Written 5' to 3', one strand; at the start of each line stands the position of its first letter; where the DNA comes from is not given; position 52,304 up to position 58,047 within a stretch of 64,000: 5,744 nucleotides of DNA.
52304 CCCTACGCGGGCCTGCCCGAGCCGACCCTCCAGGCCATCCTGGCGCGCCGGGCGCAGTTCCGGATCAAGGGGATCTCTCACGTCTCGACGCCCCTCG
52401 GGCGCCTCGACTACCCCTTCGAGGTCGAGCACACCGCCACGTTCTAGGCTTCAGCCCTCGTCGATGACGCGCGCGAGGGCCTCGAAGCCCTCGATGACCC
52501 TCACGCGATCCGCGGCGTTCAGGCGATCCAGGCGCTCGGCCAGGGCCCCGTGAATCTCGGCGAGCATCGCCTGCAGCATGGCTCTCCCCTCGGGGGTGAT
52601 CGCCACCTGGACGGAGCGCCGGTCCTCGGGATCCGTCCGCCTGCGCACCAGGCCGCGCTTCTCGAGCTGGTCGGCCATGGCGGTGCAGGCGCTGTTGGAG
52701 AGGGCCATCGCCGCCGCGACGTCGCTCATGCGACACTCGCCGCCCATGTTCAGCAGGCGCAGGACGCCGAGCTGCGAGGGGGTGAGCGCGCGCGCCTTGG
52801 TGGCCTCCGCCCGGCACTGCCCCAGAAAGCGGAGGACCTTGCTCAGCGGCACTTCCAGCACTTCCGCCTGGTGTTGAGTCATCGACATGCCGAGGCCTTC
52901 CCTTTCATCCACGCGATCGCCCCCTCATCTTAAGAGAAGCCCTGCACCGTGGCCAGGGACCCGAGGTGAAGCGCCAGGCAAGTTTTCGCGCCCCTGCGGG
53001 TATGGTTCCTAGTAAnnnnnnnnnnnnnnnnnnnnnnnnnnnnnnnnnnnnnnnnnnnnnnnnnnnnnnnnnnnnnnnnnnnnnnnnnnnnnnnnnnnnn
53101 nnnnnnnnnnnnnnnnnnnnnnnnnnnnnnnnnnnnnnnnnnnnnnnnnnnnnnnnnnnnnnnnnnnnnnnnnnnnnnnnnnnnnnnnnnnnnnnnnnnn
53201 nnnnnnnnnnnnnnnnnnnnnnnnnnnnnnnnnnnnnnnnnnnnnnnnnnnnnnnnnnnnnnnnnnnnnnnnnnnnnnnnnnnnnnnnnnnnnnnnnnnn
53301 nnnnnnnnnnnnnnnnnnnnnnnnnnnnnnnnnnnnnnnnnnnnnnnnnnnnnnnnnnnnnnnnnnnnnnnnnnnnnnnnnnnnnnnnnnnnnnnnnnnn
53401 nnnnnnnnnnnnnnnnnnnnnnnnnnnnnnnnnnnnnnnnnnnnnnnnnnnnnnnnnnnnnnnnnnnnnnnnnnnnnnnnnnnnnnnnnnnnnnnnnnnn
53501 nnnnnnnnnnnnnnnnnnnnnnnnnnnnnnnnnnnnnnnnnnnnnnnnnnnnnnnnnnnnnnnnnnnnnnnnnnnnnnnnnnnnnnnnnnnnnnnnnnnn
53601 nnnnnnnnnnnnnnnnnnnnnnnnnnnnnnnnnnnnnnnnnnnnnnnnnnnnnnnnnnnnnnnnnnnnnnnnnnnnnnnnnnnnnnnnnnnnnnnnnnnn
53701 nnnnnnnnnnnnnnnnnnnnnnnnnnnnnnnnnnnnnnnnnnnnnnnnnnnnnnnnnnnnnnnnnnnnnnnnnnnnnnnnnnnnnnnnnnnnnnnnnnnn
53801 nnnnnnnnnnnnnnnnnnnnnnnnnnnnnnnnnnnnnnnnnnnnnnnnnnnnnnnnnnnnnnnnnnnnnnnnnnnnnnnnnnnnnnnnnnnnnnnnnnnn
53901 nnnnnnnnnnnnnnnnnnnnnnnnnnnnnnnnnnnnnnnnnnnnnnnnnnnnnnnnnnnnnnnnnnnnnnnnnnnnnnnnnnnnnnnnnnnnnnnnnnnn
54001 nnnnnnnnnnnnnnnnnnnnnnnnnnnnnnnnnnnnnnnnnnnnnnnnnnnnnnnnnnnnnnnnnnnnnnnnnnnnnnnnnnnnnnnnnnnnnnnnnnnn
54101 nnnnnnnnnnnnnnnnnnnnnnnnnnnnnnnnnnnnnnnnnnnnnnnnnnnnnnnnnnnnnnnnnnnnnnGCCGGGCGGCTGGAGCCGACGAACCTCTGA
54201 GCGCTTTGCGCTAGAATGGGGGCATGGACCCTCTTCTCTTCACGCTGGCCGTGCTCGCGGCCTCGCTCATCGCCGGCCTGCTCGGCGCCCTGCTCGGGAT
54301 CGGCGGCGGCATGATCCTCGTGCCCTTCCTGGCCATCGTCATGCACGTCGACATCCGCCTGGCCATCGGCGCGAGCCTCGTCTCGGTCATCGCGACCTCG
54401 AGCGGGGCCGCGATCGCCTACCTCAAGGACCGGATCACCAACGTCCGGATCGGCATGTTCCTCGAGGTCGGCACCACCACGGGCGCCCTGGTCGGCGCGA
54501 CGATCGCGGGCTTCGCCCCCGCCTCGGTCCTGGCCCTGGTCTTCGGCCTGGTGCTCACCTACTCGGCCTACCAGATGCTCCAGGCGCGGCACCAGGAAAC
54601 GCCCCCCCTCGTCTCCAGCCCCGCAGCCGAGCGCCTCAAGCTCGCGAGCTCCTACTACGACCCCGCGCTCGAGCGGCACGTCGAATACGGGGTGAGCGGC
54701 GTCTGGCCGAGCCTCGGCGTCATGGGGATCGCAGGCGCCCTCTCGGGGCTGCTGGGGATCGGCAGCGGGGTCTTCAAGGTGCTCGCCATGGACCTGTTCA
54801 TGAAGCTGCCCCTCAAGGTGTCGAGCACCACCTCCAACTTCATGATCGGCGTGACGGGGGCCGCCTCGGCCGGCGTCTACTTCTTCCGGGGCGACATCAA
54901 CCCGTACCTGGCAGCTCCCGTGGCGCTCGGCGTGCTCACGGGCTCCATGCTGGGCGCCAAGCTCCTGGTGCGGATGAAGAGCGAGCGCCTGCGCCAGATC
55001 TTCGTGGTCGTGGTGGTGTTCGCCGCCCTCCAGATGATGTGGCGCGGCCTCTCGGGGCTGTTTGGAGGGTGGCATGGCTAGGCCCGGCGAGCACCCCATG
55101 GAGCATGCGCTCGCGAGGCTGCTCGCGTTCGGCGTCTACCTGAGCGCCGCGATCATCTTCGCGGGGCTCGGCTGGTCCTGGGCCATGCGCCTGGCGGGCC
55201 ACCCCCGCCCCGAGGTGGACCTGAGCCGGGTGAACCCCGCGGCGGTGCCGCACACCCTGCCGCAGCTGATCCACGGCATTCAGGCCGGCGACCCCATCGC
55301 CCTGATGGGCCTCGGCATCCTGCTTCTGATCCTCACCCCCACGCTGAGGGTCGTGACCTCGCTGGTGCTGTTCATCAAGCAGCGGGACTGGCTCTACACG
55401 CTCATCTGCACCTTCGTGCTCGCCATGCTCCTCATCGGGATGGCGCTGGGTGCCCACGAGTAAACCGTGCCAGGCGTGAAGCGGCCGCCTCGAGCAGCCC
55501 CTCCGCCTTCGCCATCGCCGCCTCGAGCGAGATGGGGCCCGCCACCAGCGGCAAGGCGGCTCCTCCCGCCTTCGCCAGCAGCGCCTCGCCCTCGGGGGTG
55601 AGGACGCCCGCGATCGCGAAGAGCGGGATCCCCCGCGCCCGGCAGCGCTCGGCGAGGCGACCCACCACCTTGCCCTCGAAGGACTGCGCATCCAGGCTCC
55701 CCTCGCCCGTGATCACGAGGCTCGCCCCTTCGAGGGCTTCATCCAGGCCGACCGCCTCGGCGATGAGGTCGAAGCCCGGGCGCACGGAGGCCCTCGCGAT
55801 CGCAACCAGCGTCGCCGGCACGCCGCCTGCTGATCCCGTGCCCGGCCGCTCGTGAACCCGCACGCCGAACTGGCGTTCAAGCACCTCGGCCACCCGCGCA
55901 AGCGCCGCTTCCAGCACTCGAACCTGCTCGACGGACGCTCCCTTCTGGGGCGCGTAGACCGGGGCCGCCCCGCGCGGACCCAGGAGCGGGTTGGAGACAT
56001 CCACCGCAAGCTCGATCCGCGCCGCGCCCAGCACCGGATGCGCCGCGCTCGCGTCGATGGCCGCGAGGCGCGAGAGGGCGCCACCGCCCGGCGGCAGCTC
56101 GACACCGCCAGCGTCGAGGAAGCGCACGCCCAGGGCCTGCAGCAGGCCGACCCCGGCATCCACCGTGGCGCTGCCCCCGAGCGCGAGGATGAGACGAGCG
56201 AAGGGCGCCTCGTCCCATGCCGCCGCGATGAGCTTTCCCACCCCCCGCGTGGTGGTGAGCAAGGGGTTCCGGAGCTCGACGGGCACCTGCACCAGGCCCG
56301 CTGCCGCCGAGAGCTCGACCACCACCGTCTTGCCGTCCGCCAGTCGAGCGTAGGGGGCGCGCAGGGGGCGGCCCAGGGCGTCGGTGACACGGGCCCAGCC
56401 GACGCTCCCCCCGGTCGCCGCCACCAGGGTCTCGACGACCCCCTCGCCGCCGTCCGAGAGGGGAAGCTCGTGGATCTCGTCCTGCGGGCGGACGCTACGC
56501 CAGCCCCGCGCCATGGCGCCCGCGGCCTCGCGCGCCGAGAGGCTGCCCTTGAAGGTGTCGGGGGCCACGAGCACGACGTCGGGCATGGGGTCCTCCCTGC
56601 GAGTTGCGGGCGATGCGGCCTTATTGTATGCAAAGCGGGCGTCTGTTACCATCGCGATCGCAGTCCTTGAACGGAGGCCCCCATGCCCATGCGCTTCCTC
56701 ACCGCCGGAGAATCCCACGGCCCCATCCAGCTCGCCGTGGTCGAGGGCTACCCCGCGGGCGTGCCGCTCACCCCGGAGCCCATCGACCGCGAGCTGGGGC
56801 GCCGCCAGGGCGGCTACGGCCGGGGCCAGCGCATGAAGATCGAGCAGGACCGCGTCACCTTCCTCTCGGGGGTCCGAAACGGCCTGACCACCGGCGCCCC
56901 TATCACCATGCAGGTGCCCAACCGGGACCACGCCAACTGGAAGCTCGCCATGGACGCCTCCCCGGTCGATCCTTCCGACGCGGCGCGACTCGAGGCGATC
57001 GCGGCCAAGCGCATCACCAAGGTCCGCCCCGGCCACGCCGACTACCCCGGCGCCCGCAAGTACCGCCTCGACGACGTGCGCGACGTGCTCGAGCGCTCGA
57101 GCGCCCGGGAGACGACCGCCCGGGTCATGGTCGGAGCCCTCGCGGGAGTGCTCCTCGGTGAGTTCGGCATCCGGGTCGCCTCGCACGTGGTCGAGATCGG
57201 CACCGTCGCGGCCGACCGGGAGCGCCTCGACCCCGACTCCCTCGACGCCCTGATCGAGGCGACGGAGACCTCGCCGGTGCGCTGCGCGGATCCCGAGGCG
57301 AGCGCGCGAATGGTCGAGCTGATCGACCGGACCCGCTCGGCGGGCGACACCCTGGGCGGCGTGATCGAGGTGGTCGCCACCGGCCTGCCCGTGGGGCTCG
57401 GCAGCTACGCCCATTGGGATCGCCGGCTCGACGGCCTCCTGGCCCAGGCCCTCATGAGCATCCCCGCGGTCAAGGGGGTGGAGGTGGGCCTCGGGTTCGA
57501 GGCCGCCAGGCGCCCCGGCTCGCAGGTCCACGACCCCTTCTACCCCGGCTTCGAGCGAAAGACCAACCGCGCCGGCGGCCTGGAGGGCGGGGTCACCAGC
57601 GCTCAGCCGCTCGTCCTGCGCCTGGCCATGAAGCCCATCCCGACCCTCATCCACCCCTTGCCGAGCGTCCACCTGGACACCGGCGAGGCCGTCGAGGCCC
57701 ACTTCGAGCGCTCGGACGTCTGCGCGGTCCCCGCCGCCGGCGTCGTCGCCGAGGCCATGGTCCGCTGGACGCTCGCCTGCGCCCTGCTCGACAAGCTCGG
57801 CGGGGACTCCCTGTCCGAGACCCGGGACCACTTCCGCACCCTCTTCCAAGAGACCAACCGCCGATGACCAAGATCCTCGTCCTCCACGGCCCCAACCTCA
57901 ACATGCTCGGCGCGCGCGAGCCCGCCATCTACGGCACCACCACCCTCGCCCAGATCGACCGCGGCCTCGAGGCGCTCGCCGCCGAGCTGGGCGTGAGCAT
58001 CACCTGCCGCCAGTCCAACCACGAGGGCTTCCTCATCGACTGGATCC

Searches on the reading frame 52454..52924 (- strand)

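Call 94: search_protein_families(library=pfam, proteins=[window:52454-52924:-], max_evalue=0.00001)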
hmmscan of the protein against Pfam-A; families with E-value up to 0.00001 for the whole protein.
window:52454-52924:- (157 aa): 3 families
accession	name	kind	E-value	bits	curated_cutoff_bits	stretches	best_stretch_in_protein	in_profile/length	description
PF01047.28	MarR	-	1.3e-15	57.4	24.6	1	47-105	1-59/59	MarR family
PF12802.13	MarR_2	-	3.6e-13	49.9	27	1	47-104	3-61/61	MarR family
PF13463.12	HTH_27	-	4.1e-07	30.6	22.2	1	47-113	1-68/68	Winged helix DNA-binding domain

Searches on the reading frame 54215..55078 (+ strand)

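Call 94: search_protein_families(library=pfam, proteins=[window:54215-55078:+], max_evalue=0.00001)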
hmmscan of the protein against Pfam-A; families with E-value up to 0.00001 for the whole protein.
window:54215-55078:+ (288 aa): 1 family
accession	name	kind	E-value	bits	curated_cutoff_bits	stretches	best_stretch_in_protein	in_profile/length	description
PF01925.25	TauE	-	3.6e-50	171.3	32.6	1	14-274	2-237/237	Sulfite exporter TauE/SafE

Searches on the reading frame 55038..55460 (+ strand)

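Call 94: search_protein_families(library=pfam, proteins=[window:55038-55460:+], max_evalue=0.00001)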
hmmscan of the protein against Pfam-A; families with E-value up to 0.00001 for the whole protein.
window:55038-55460:+ (141 aa): 1 family
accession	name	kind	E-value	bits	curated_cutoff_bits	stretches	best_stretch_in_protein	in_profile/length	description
PF07843.16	DUF1634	-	1.7e-23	83.1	27.5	1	26-135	2-101/102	Protein of unknown function (DUF1634)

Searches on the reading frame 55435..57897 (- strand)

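Call 94: search_protein_families(library=pfam, proteins=[window:55435-57897:-], max_evalue=0.00001)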
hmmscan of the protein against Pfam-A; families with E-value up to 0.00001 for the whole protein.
window:55435-57897:- (821 aa): 1 family
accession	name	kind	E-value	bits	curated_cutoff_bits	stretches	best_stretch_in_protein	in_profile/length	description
PF02595.20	Gly_kinase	-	8.7e-123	410.4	23.3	1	442-812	1-370/372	Glycerate kinase family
